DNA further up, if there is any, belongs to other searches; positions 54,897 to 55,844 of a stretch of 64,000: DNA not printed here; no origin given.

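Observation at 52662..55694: Output-less four-module periplasmic sensor protein bracketed by two paralogous secreted rhodanese-like proteins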

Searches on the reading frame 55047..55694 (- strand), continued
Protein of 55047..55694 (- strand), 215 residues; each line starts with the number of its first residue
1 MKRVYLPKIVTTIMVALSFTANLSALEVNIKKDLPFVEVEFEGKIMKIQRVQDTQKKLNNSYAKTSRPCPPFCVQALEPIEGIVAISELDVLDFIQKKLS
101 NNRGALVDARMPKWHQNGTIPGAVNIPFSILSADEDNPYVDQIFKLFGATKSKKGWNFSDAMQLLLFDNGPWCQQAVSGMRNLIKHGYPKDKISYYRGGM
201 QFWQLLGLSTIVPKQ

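Call 37: search_solved_structures(query=A2, max_evalue=10, show_alignments=5)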
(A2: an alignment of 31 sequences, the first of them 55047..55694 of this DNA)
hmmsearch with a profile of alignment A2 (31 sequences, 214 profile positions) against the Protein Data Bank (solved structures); distinct sequences matched with E-value up to 10: 8.
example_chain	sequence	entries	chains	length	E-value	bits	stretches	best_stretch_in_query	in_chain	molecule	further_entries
6yub_C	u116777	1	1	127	0.00018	24.7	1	102-203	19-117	Adenylyltransferase and sulfurtransferase uba4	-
6yub_A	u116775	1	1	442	0.004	20.2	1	102-202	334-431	Adenylyltransferase and sulfurtransferase uba4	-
6bev_A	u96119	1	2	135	0.095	15.7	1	101-136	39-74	Thiosulfate sulfurtransferase/rhodanese-like domain-containing protein 1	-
3icr_A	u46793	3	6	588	0.17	14.9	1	96-135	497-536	Coenzyme A-Disulfide Reductase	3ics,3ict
3o3w_A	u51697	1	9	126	0.22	14.6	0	101-130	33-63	BH2092 protein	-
3nhv_A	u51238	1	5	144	0.46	13.5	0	101-131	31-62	BH2092 protein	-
3d1p_A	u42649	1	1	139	0.78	12.8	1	100-127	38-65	Putative thiosulfate sulfurtransferase YOR285W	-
2jtq_A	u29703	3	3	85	1.4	12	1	106-128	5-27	Phage shock protein E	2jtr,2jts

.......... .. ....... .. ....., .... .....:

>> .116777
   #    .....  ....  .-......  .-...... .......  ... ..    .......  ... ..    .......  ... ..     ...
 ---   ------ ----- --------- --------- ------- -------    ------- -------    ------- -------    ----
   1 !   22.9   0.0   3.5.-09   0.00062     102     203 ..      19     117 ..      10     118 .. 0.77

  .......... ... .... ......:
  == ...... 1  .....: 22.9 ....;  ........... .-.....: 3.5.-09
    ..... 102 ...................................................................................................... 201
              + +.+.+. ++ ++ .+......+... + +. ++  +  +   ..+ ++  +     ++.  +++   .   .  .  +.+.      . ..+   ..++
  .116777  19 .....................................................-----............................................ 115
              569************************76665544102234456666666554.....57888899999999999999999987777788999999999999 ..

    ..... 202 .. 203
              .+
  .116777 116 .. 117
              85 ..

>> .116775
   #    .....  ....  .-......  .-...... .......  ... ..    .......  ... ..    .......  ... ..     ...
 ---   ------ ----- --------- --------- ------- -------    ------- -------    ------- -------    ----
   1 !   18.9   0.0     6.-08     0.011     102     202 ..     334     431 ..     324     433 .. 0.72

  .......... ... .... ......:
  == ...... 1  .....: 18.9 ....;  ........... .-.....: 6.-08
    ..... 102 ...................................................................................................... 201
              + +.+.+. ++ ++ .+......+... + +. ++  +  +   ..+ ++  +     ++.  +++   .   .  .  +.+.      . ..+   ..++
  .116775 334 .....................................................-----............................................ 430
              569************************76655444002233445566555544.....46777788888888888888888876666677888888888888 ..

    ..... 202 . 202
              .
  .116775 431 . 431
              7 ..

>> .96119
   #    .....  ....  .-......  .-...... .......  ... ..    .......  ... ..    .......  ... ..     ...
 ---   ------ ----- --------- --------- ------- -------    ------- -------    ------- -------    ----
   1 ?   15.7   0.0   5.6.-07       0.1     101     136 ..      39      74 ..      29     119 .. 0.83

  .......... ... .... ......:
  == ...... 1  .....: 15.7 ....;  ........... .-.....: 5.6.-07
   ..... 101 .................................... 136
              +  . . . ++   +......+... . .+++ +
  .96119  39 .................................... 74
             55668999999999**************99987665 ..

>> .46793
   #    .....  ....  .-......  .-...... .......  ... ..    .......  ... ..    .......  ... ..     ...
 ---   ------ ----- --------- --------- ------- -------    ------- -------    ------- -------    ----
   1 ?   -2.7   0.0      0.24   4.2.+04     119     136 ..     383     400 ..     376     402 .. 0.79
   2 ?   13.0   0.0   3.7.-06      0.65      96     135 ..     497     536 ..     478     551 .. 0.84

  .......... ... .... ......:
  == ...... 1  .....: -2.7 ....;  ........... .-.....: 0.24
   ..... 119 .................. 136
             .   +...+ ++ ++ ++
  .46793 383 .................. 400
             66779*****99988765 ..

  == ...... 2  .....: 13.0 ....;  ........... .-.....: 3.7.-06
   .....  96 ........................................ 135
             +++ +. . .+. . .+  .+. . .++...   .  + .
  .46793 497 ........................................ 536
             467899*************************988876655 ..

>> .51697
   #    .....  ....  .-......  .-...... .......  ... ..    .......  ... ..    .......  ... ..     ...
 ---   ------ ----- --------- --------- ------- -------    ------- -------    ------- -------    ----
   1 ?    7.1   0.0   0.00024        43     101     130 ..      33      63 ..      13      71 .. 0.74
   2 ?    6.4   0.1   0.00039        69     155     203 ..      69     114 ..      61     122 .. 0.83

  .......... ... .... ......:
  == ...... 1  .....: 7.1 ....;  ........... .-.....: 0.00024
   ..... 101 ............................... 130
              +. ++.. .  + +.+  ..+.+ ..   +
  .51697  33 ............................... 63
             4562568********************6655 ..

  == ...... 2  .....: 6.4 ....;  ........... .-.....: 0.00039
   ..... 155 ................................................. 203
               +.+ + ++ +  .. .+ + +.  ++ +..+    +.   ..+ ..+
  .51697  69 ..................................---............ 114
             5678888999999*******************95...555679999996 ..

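Call 38: search_protein_representatives(alignment_id=A2)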
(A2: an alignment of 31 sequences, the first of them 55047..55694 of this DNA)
Query: 31 sequences, 214 profile positions. Proteins with E-value up to 0.001 (for the whole library): 889; up to 1e-10: 482; up to 1e-30: 149. The best 150 are listed.
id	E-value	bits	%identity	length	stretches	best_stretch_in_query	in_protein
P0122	2.3e-102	357.7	-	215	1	6-213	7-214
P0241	9.9e-101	352.3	-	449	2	6-211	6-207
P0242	2.7e-76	272.5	-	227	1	20-213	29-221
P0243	1.5e-74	266.7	-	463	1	11-213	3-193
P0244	8.2e-72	257.8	-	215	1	8-213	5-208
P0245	4.0e-70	252.3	-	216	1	15-213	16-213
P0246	1.1e-68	247.7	-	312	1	19-212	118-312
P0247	2.0e-68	246.8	-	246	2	8-141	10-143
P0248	2.8e-68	246.3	-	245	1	15-212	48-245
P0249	5.7e-67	242.0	-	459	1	12-213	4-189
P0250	1.7e-65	237.2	-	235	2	9-136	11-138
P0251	2.2e-65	236.8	-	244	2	6-152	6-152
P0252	7.0e-64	231.9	-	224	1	11-211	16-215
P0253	2.2e-63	230.3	-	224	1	13-213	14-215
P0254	7.6e-63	228.5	-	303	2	26-152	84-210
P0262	1.1e-58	214.9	-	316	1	25-211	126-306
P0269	5.1e-54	199.7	-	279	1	25-213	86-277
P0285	4.9e-47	176.8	-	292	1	22-211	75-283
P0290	1.5e-45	172.0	-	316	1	33-212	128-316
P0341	9.3e-35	136.7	-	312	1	41-209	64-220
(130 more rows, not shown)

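Call 39: search_protein_families(library=pfam, proteins=[P0241, P0243, P0249, P0246, P0262, P0290, P0254, P0269, P0285, P0341], max_evalue=0.01)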
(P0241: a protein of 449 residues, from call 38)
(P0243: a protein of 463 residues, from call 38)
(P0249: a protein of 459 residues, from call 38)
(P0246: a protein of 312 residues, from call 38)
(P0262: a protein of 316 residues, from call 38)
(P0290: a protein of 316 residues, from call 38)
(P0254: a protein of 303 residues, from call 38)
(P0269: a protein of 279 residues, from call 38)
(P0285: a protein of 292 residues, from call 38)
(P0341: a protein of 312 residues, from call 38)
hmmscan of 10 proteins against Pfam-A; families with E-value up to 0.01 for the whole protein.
P0241 (449 aa): 2 families
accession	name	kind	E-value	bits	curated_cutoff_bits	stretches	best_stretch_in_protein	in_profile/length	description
PF00581.25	Rhodanese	-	2e-21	76.8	22.2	2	94-200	9-101/102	Rhodanese-like domain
PF08205.18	C2-set_2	-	0.0037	17.7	21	0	413-430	24-41/89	CD80-like C2-set immunoglobulin domain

P0243 (463 aa): 2 families
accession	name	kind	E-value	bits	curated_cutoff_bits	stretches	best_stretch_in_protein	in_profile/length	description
PF13675.11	PilJ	-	2.7e-27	95.5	26.6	2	215-309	11-108/114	Type IV pili methyl-accepting chemotaxis transducer N-term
PF00581.25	Rhodanese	-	4.9e-10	40.2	22.2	1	86-183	5-100/102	Rhodanese-like domain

P0249 (459 aa): 2 families
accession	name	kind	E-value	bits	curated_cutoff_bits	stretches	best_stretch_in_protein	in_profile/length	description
PF13675.11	PilJ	-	4.1e-26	91.7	26.6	2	207-304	7-107/114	Type IV pili methyl-accepting chemotaxis transducer N-term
PF00581.25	Rhodanese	-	2.2e-09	38.1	22.2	1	81-179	4-100/102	Rhodanese-like domain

P0246 (312 aa): 1 family
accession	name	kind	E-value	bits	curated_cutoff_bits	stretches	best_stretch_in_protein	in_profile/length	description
PF00581.25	Rhodanese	-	4.2e-12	46.8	22.2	1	193-304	5-101/102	Rhodanese-like domain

P0262 (316 aa): 1 family
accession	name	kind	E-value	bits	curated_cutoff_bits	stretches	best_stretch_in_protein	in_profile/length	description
PF00581.25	Rhodanese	-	8.4e-09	36.2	22.2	1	199-299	13-101/102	Rhodanese-like domain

P0290 (316 aa): 1 family
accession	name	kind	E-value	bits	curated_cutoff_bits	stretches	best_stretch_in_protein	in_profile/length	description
PF00581.25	Rhodanese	-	1.2e-10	42.2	22.2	1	188-307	4-100/102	Rhodanese-like domain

P0254 (303 aa): 1 family
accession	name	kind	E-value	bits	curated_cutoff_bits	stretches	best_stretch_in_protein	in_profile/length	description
PF00581.25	Rhodanese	-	1.6e-10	41.8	22.2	1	152-286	5-100/102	Rhodanese-like domain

P0269 (279 aa): 2 families
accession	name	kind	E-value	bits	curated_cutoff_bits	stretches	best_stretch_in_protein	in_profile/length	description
PF00581.25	Rhodanese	-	1.1e-11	45.5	22.2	1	154-268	5-101/102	Rhodanese-like domain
PF13192.12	Thioredoxin_3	-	0.00017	22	24.8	1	2-72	2-75/76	Thioredoxin domain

P0285 (292 aa): 1 family
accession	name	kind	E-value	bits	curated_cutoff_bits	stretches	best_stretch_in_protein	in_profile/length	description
PF00581.25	Rhodanese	-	1.5e-07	32.2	22.2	1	145-275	3-100/102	Rhodanese-like domain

P0341 (312 aa): 1 family
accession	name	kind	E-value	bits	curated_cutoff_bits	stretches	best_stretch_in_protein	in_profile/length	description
PF00581.25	Rhodanese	-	1.5e-12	48.3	22.2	1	112-214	4-100/102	Rhodanese-like domain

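Call 51: find_encoding_contigs(protein=P0243, flank=6000, max_places=4)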
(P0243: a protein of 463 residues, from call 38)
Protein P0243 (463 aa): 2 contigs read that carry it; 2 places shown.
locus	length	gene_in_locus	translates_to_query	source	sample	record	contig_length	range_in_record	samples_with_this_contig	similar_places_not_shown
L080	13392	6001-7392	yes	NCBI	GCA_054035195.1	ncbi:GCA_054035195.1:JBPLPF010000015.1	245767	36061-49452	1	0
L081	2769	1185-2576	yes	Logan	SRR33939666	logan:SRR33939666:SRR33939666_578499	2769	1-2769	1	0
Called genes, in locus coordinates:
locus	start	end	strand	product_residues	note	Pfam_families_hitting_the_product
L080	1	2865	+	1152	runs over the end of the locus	PF07690:MFS_1, PF01553:Acyltransferase, PF00501:AMP-binding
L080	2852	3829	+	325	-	PF04909:Amidohydro_2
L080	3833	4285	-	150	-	PF07308:DUF1456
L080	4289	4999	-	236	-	PF20772:TACO1_YebC_N, PF01709:Transcrip_reg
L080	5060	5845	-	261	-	PF13472:Lipase_GDSL_2 (weak)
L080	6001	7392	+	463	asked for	PF00581:Rhodanese, PF13675:PilJ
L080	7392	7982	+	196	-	PF00581:Rhodanese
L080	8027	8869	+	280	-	PF01476:LysM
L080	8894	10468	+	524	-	PF22527:DEXQc_Suv3, PF00271:Helicase_C, PF18147:Suv3_C_1, PF12513:SUV3_C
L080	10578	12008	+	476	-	-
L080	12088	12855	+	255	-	PF01435:Peptidase_M48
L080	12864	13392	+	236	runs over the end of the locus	PF01209:Ubie_methyltran, PF13489:Methyltransf_23, PF13847:Methyltransf_31, PF08241:Methyltransf_11, PF08242:Methyltransf_12, PF13649:Methyltransf_25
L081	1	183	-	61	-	?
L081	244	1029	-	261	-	PF13472:Lipase_GDSL_2 (weak)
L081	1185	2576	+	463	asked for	PF00581:Rhodanese, PF13675:PilJ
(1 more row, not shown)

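Call 52: find_encoding_contigs(protein=P0242, flank=5000, max_places=3)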
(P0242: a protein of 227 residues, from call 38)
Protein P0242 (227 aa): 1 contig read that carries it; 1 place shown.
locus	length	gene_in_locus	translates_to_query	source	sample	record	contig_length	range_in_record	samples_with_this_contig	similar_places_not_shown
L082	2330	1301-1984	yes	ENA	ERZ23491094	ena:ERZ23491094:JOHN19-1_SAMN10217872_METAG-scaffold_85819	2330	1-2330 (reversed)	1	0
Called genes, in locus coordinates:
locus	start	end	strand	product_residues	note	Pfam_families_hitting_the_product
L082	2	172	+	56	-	?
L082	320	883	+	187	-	PF00994:MoCF_biosynth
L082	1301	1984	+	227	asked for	PF00581:Rhodanese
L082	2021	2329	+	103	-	?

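Call 53: find_encoding_contigs(protein=P0290, flank=5000, max_places=3)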
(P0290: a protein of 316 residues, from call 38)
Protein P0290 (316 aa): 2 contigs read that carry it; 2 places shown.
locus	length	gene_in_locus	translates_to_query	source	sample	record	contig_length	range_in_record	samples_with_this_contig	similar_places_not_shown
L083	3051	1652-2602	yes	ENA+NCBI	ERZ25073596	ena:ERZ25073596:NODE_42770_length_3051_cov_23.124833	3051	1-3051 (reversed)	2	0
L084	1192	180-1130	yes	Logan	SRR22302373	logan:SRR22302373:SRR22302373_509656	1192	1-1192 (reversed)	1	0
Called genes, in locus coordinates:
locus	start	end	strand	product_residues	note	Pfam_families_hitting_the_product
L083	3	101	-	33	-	?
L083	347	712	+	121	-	PF13442:Cytochrome_CBB3, PF00034:Cytochrom_C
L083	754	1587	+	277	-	PF21342:SoxA-TsdA_cyt-c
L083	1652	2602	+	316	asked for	PF00581:Rhodanese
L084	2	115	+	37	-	?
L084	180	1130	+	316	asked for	PF00581:Rhodanese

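Call 54: find_encoding_contigs(protein=P0262, flank=5000, max_places=3)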
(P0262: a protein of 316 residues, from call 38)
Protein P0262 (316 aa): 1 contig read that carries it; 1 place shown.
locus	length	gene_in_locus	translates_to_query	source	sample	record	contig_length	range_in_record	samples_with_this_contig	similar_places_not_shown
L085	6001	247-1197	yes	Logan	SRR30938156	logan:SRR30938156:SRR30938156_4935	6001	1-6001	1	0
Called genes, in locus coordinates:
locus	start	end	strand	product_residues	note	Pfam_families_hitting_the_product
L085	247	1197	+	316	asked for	PF00581:Rhodanese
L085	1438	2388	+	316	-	PF01476:LysM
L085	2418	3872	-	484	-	PF00171:Aldedh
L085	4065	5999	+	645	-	?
